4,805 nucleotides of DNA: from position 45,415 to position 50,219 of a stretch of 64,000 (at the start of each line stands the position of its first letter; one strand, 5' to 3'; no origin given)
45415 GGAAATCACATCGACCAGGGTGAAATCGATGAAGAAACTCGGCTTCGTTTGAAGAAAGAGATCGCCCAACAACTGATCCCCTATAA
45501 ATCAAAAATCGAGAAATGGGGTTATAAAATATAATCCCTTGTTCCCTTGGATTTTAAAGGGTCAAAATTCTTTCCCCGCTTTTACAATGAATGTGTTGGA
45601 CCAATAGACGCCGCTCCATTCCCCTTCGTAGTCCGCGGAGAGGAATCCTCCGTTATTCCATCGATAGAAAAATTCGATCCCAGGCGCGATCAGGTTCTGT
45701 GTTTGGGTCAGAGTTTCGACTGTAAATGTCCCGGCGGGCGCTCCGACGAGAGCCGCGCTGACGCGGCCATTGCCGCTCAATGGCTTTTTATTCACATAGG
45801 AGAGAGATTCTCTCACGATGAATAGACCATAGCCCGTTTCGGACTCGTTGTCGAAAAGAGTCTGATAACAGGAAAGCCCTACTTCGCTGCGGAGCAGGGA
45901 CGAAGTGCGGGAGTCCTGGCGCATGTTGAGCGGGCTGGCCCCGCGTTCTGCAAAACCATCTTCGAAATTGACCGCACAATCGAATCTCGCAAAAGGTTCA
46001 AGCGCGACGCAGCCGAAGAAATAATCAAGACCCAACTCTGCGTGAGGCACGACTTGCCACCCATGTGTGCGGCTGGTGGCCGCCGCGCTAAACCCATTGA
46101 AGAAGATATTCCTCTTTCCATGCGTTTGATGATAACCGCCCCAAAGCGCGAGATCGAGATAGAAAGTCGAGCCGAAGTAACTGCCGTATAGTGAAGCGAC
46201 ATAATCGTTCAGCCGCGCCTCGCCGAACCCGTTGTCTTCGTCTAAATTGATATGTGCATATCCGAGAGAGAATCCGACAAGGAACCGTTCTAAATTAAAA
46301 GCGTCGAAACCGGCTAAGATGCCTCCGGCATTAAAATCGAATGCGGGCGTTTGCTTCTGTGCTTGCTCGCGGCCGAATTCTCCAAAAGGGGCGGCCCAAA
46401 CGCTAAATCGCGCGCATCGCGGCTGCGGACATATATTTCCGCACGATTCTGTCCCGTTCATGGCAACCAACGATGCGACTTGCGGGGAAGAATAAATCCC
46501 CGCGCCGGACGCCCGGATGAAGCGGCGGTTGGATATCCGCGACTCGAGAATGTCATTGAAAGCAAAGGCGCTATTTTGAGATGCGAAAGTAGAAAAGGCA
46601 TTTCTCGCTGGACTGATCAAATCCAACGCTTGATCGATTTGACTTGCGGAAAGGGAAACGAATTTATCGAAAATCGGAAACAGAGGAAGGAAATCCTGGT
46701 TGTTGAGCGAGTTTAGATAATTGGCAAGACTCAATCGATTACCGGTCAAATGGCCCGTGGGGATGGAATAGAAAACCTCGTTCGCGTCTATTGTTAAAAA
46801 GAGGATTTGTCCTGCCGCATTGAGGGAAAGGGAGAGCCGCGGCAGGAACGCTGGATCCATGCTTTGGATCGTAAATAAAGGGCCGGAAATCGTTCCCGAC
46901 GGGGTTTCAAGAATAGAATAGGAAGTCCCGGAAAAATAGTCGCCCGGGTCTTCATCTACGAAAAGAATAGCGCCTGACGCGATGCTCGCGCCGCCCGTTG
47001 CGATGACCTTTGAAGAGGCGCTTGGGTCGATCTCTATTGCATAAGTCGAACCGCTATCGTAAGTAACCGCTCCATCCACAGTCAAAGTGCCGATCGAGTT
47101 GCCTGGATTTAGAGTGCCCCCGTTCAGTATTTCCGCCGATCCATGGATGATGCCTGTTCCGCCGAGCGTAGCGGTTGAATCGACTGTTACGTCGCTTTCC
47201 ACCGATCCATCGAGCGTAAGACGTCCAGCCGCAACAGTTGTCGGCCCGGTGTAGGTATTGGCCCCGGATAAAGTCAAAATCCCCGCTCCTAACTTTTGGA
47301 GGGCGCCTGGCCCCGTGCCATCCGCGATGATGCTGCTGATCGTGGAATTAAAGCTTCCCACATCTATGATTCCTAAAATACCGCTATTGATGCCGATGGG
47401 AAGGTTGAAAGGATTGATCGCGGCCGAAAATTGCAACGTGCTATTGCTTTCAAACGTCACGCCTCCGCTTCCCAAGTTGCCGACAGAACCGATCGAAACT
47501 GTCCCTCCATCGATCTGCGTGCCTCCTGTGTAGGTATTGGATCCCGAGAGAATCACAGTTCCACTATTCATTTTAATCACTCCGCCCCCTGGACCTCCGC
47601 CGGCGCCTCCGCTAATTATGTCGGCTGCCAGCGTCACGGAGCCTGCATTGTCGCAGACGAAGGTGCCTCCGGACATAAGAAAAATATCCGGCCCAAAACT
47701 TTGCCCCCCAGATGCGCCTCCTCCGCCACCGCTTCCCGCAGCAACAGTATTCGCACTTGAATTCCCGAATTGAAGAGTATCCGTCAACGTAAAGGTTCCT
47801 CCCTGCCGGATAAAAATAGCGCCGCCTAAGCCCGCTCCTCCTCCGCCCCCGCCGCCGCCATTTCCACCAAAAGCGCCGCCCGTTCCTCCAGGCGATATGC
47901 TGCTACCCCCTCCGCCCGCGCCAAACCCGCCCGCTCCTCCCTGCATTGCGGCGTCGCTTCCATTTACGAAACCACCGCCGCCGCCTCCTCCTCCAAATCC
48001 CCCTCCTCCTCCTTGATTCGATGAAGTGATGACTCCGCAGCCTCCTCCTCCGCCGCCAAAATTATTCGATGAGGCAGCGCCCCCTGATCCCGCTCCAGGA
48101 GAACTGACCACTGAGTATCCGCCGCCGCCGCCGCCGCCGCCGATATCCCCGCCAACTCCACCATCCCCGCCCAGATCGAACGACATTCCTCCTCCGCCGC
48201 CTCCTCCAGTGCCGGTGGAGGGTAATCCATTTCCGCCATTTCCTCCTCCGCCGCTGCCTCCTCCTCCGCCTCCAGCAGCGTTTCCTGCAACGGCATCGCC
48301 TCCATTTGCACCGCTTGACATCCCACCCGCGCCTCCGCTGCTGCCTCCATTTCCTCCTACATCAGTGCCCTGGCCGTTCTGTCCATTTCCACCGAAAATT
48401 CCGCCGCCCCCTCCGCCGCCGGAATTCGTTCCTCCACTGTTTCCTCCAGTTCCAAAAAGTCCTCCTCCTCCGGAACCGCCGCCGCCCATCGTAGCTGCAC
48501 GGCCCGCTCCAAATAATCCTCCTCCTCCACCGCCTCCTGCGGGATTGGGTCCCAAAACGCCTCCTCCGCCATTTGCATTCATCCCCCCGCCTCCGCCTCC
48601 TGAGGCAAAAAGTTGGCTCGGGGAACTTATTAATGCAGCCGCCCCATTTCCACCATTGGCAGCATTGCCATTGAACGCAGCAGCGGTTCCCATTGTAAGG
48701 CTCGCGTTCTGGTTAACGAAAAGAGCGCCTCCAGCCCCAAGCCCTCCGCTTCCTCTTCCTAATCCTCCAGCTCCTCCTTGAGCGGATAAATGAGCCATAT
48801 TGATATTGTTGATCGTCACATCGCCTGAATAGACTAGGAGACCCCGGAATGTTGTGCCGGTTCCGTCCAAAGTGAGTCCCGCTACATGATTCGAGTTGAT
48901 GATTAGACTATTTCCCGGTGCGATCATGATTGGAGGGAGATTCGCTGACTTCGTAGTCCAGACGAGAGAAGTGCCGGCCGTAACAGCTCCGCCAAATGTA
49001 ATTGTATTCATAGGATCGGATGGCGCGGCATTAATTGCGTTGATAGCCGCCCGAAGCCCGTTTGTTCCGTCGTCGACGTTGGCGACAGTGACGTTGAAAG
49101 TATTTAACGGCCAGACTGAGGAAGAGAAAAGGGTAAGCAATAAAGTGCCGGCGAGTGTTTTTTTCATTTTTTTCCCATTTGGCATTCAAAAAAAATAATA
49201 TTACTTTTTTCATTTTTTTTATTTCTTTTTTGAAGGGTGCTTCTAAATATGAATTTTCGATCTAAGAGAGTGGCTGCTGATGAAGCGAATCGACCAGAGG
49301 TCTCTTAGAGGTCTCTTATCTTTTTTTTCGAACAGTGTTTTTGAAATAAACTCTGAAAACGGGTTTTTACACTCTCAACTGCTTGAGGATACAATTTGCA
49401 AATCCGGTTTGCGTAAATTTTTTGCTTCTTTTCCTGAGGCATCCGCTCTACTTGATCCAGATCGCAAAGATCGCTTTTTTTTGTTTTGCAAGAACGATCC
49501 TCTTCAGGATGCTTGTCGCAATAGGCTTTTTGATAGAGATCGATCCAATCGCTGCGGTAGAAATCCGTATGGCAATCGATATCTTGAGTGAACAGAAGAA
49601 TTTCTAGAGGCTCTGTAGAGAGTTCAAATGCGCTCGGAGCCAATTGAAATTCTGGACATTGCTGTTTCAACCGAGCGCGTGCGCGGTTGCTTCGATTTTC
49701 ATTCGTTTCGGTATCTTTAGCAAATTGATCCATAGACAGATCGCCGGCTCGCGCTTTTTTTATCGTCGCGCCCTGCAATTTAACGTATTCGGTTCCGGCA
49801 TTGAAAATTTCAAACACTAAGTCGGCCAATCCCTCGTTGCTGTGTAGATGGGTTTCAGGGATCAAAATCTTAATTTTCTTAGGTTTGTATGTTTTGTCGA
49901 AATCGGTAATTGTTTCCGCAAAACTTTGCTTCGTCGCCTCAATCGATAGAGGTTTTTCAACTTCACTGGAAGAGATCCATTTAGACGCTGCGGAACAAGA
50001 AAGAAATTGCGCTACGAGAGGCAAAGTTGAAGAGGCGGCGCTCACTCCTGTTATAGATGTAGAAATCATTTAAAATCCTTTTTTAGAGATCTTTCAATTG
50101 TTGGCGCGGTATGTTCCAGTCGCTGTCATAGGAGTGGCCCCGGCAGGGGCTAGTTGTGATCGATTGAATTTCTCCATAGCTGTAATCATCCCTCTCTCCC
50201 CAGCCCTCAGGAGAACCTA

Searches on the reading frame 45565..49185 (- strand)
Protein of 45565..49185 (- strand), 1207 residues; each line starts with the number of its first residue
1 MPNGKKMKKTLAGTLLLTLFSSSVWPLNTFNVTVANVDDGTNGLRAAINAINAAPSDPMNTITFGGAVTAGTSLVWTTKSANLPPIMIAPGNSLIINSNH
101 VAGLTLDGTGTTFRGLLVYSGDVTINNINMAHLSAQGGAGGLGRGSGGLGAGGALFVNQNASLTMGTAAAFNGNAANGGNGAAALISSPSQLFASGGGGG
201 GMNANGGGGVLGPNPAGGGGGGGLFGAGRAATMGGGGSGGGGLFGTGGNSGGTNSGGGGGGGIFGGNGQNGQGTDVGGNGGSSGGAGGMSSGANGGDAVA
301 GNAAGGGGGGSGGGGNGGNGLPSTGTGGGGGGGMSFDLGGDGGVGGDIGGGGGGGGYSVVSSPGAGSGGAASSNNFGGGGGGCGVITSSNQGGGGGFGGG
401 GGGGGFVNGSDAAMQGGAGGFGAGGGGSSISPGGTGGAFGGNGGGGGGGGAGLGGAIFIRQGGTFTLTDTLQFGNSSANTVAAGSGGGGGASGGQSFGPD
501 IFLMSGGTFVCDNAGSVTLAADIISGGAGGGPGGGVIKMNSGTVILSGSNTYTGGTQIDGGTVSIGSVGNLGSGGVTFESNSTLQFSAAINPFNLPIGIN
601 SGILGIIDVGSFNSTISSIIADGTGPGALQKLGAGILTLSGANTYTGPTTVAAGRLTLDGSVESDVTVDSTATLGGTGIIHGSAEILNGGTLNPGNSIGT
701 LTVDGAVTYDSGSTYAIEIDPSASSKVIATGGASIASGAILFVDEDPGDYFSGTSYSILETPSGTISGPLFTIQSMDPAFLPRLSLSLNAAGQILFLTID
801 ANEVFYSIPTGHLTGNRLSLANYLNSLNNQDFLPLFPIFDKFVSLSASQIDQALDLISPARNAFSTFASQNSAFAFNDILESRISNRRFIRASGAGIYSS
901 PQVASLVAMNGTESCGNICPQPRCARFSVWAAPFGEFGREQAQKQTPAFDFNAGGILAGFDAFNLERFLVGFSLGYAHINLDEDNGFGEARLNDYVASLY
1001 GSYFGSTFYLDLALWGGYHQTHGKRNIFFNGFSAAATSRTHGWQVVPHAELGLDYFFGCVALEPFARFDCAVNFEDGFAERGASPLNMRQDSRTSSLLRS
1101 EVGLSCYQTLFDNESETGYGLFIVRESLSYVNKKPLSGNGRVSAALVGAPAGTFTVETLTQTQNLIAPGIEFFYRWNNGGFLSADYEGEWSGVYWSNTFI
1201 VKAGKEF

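Call 18: search_protein_families(library=pfam, proteins=[window:45565-49185:-], max_evalue=0.001)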
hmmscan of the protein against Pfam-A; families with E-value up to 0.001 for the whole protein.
window:45565-49185:- (1207 aa): 2 families
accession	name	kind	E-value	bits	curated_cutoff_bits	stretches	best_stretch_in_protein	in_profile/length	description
PF03797.25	Autotransporter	-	9.7e-35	121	26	1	929-1187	1-255/255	Autotransporter beta-domain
PF12951.13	PATR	-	1.2e-16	60.8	27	2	629-658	1-30/30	Passenger-associated-transport-repeat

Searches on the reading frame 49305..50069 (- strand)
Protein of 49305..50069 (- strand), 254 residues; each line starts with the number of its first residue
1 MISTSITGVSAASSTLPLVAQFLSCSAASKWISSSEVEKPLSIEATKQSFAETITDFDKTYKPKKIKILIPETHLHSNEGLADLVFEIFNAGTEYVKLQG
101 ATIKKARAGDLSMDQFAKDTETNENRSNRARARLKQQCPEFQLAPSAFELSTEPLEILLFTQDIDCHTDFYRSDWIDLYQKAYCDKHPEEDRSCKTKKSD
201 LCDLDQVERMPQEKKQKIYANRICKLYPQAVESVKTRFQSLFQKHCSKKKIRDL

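Call 69: find_encoding_contigs(protein=window:49305-50069:-, flank=10000, max_places=3)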
Protein window:49305-50069:- (254 aa): 1 contig read that carries it; 1 place shown.
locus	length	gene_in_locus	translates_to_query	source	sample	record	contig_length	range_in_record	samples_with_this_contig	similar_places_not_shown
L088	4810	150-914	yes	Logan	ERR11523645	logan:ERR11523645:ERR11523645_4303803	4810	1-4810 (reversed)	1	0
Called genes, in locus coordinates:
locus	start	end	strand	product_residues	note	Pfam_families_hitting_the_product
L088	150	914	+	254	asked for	-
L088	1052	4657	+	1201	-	PF12951:PATR, PF03797:Autotransporter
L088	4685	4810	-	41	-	?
